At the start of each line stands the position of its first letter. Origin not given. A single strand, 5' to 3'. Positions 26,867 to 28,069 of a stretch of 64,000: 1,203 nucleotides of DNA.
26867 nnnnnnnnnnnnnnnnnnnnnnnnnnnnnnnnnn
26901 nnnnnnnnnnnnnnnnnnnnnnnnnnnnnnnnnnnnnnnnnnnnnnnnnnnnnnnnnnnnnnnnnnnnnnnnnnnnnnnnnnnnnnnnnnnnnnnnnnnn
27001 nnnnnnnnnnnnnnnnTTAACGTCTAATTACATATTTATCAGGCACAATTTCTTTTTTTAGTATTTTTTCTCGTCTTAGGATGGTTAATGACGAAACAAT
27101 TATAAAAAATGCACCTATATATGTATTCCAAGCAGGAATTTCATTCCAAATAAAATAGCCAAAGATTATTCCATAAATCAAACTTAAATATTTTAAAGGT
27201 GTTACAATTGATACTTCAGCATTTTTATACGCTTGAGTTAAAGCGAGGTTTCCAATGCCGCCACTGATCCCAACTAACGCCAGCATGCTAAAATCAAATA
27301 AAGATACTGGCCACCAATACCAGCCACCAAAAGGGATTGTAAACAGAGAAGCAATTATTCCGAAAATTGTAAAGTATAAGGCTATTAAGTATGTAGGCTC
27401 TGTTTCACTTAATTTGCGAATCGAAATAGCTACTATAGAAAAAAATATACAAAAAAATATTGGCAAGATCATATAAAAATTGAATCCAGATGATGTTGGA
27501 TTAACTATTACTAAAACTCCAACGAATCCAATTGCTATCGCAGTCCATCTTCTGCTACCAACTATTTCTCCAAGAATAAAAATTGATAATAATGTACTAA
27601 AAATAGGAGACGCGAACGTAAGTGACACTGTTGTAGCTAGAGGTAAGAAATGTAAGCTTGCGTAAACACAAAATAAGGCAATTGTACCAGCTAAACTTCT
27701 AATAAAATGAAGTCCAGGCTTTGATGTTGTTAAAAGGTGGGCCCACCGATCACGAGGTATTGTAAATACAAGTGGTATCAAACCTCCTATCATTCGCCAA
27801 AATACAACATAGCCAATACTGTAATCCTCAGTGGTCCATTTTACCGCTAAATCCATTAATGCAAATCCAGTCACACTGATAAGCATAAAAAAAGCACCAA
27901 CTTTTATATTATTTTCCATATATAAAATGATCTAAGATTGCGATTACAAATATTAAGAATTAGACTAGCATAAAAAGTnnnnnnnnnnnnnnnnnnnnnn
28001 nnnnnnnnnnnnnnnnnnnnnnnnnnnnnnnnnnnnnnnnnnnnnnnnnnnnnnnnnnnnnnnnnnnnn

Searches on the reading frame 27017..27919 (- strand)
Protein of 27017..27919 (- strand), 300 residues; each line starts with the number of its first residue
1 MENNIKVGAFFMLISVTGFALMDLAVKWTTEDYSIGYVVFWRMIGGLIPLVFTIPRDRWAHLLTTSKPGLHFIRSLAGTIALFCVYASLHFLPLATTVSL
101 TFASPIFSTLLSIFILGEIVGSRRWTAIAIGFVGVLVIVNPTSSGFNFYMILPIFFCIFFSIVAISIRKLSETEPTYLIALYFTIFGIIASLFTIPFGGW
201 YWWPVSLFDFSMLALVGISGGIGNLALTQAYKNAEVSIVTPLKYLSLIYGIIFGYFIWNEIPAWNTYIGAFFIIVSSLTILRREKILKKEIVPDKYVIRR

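Call 24: search_protein_families(library=pfam, proteins=[window:27017-27919:-])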
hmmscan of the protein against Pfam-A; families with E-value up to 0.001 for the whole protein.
window:27017-27919:- (300 aa): 2 families
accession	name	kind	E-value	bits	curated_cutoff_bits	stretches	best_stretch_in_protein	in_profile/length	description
PF00892.27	EamA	-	7.9e-26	91.4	28.2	2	7-139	2-134/135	EamA-like transporter family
PF06800.18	Sugar_transport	-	0.00014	21.8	26.3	1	3-137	142-272/280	Sugar transport protein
